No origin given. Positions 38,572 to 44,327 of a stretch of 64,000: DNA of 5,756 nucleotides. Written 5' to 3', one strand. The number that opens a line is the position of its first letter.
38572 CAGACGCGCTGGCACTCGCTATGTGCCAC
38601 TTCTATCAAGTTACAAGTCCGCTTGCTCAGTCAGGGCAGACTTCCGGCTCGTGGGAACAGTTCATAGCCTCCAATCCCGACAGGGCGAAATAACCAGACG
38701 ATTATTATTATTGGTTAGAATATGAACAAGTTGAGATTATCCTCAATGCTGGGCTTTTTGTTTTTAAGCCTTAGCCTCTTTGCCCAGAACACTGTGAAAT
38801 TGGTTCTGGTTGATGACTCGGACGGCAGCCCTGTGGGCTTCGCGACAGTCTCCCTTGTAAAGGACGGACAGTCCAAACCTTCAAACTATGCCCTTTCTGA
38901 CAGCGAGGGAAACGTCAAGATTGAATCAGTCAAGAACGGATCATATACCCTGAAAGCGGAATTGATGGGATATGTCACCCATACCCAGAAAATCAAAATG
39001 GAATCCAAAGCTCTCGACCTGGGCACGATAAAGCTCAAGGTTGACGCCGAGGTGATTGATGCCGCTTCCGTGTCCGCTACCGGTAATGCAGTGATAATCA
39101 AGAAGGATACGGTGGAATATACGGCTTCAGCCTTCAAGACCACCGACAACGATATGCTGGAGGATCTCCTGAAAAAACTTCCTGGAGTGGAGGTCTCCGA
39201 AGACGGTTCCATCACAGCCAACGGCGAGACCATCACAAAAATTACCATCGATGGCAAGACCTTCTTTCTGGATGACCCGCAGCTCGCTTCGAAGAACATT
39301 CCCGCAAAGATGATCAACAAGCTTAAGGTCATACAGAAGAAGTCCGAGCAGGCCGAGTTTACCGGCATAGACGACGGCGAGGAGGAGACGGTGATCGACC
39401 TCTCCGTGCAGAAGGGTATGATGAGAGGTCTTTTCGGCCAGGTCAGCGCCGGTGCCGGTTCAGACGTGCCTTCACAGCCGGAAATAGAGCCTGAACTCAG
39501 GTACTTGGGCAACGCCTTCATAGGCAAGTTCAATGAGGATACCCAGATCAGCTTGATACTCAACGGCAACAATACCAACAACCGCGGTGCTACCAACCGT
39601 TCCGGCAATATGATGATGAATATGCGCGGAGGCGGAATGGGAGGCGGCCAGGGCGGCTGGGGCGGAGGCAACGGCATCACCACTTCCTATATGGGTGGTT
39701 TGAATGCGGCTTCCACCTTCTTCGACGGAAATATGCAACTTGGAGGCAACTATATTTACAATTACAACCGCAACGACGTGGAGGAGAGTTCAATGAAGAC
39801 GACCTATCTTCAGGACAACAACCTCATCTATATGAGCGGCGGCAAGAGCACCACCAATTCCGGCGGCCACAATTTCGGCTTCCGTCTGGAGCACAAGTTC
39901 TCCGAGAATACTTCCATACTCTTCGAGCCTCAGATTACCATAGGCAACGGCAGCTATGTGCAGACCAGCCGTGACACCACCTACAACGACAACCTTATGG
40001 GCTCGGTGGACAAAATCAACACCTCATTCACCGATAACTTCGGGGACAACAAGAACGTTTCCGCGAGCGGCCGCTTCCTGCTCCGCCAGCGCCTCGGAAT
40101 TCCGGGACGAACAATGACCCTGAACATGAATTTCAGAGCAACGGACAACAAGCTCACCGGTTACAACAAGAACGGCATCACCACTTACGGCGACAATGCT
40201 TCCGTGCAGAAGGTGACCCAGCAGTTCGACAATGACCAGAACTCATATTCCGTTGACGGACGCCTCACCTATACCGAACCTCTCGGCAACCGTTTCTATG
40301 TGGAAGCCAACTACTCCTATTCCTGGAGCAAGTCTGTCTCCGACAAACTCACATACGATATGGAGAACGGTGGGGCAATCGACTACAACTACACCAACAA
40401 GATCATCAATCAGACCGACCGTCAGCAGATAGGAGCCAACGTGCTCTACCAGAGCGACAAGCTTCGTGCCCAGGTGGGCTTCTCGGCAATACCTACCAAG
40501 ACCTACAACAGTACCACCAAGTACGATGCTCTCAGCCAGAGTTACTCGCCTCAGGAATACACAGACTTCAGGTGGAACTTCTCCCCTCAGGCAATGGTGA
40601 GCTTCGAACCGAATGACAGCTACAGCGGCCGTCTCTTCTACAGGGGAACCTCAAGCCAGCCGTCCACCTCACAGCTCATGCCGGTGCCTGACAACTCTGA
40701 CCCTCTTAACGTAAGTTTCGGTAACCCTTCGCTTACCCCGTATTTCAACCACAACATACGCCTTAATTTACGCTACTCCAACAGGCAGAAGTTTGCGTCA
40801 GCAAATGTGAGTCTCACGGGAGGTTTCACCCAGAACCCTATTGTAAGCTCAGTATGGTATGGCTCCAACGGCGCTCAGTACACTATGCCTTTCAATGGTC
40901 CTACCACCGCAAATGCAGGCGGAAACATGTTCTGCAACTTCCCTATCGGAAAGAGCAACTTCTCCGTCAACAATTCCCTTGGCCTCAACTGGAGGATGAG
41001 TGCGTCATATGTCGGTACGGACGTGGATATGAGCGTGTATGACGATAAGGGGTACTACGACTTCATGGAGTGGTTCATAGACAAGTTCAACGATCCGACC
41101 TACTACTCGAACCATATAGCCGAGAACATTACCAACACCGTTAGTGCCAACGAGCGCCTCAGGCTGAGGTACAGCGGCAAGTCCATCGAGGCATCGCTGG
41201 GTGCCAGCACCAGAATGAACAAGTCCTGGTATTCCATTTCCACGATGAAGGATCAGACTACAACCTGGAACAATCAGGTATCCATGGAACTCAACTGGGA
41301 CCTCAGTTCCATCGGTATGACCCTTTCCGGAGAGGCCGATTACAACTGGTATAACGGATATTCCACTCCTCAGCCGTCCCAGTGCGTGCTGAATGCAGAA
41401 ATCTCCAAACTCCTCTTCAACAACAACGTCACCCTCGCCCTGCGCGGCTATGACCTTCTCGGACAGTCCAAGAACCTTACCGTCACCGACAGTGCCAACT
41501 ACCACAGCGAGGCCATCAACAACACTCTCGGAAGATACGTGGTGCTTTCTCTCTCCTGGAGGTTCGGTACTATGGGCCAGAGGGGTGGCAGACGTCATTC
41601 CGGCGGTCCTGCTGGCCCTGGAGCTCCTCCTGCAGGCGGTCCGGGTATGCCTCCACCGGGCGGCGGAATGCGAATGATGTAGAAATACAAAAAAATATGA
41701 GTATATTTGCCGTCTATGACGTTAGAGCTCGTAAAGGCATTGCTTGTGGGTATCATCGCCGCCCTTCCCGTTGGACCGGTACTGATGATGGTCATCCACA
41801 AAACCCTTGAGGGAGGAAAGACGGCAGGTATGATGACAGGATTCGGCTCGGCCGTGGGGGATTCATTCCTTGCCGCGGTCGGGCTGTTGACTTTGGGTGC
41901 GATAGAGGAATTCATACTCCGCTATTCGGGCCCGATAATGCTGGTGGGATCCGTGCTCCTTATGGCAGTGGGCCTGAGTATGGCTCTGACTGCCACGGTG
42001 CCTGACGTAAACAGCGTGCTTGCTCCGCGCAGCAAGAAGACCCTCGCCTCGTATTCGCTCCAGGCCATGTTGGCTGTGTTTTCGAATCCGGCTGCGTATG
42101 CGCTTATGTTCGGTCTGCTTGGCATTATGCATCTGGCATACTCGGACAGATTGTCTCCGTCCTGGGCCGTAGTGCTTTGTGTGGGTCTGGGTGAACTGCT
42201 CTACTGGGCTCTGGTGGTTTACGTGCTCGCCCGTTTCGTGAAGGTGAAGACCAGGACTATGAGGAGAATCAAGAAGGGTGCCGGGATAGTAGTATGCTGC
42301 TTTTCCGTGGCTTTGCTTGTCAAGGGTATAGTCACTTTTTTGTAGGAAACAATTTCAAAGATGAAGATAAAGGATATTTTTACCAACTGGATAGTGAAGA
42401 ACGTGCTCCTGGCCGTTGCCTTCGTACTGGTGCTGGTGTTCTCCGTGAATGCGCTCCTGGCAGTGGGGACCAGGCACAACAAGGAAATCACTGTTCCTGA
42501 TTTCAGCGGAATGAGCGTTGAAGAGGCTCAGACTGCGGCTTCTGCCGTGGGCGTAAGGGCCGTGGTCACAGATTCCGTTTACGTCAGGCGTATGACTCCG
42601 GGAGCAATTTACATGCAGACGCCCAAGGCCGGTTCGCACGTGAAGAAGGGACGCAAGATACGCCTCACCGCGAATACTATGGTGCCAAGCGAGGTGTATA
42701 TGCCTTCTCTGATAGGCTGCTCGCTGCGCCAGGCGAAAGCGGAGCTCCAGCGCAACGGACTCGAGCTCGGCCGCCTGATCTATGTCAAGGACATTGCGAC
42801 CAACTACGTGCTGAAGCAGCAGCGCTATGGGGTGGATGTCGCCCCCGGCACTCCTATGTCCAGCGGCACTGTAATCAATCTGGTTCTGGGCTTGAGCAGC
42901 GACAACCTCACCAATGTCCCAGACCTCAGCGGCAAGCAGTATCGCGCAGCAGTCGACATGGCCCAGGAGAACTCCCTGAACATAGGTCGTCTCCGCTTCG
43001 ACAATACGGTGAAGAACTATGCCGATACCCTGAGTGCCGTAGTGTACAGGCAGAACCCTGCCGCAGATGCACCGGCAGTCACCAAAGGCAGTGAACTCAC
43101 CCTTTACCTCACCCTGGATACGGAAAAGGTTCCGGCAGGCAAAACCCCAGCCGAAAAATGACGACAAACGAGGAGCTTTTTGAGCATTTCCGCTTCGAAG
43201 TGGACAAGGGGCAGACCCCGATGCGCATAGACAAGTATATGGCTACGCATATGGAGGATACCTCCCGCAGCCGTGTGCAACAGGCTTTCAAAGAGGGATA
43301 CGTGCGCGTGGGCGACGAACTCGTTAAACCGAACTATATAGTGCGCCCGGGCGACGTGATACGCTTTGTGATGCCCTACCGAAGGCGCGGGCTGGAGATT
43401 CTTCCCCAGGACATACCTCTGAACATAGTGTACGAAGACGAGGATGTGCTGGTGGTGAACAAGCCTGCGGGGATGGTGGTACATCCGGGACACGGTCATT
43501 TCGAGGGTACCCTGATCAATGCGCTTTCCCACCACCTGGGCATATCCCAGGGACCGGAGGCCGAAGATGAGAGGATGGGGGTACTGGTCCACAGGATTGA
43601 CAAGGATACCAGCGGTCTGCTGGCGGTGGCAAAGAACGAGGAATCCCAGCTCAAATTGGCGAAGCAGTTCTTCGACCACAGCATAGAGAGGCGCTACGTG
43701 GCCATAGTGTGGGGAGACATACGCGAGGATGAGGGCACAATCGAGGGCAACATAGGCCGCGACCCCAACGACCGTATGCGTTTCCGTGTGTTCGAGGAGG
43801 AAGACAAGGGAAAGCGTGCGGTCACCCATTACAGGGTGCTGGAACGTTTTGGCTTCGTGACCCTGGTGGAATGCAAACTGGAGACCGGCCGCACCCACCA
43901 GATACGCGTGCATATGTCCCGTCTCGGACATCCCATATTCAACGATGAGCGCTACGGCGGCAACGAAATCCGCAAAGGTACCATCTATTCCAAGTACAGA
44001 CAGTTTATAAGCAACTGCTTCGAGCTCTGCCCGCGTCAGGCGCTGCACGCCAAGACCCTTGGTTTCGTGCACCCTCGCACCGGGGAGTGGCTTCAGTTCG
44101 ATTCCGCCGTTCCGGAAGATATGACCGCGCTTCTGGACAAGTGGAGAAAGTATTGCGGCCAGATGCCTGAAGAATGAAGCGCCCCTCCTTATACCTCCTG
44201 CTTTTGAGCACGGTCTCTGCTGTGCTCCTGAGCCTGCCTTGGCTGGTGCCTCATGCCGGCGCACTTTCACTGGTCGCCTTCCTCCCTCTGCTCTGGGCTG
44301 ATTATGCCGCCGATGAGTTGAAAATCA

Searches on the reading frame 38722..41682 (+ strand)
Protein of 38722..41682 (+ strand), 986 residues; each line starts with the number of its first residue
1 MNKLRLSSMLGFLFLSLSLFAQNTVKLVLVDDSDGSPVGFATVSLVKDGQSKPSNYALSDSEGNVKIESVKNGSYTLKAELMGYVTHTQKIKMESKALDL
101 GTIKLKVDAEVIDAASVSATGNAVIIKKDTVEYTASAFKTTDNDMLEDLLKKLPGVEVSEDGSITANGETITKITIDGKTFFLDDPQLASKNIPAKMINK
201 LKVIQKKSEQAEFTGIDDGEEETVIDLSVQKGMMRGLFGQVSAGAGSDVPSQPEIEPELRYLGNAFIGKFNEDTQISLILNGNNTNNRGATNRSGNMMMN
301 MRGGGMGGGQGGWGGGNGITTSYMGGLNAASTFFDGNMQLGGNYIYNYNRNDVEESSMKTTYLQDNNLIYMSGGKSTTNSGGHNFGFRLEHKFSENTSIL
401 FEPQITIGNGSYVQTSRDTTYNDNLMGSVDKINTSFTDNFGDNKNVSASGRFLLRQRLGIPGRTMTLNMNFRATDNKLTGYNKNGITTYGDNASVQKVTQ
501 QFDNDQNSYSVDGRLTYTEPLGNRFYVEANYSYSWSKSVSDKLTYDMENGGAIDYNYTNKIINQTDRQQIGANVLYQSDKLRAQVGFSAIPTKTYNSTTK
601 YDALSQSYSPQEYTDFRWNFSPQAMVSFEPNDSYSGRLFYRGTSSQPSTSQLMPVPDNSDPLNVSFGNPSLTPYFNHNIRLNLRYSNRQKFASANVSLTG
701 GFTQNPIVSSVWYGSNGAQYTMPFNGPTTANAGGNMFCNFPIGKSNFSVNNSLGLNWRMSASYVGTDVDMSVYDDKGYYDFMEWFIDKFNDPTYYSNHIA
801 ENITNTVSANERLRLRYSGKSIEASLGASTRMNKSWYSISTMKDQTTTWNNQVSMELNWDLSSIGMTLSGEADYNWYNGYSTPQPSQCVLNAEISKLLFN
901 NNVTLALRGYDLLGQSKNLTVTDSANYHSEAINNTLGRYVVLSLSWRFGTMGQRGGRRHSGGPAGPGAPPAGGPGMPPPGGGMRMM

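Call 71: search_protein_families(library=pfam, proteins=[window:38722-41682:+], max_evalue=0.00001)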
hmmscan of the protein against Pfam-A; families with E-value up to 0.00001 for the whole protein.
window:38722-41682:+ (986 aa): 3 families
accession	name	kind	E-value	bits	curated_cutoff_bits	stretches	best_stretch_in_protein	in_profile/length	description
PF14905.12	OMP_b-brl_3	-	1.9e-27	96.8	27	1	461-831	6-344/408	Outer membrane protein beta-barrel family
PF13620.12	CarboxypepD_reg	-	3e-09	37.5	32.3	1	30-94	6-70/82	Carboxypeptidase regulatory-like domain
PF13715.12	CarbopepD_reg_2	-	1.7e-07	31.6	32.2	1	30-99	6-71/88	CarboxypepD_reg-like domain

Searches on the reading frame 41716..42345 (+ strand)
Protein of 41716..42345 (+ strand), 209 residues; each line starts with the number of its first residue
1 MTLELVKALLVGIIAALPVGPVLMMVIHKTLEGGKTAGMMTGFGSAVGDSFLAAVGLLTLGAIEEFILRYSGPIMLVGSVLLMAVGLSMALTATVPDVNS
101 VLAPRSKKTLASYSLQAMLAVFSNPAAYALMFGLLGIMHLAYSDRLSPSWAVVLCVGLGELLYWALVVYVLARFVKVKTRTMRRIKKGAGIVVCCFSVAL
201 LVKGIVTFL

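Call 71: search_protein_families(library=pfam, proteins=[window:41716-42345:+], max_evalue=0.00001)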
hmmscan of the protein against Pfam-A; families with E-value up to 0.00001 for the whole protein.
window:41716-42345:+ (209 aa): 1 family
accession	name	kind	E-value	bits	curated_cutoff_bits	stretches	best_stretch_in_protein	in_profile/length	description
PF01810.24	LysE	-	2.3e-11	44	25.6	1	13-203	1-192/193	LysE type translocator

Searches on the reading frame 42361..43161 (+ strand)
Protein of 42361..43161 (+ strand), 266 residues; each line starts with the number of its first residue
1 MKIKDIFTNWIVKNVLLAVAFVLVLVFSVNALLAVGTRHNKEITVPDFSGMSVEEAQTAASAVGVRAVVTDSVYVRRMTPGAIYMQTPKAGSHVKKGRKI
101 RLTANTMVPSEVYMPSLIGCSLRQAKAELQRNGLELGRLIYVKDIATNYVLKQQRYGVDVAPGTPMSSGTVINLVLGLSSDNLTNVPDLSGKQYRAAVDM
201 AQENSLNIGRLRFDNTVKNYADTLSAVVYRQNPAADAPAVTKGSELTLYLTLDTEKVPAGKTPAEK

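Call 71: search_protein_families(library=pfam, proteins=[window:42361-43161:+], max_evalue=0.00001)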
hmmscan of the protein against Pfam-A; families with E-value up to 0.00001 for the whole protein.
window:42361-43161:+ (266 aa): 1 family
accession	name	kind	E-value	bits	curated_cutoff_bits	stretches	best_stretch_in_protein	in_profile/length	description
PF03793.24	PASTA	-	7.9e-32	109.5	23.2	3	43-104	1-62/64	PASTA domain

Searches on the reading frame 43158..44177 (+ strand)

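Call 71: search_protein_families(library=pfam, proteins=[window:43158-44177:+], max_evalue=0.00001)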
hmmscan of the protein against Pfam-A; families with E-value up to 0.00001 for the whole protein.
window:43158-44177:+ (339 aa): 2 families
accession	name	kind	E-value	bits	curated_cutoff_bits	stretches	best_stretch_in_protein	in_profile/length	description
PF00849.27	PseudoU_synth_2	-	9.5e-37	127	26.8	1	96-254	1-151/152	RNA pseudouridylate synthase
PF01479.30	S4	-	5e-09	36.2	22.8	1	22-68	1-48/48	S4 domain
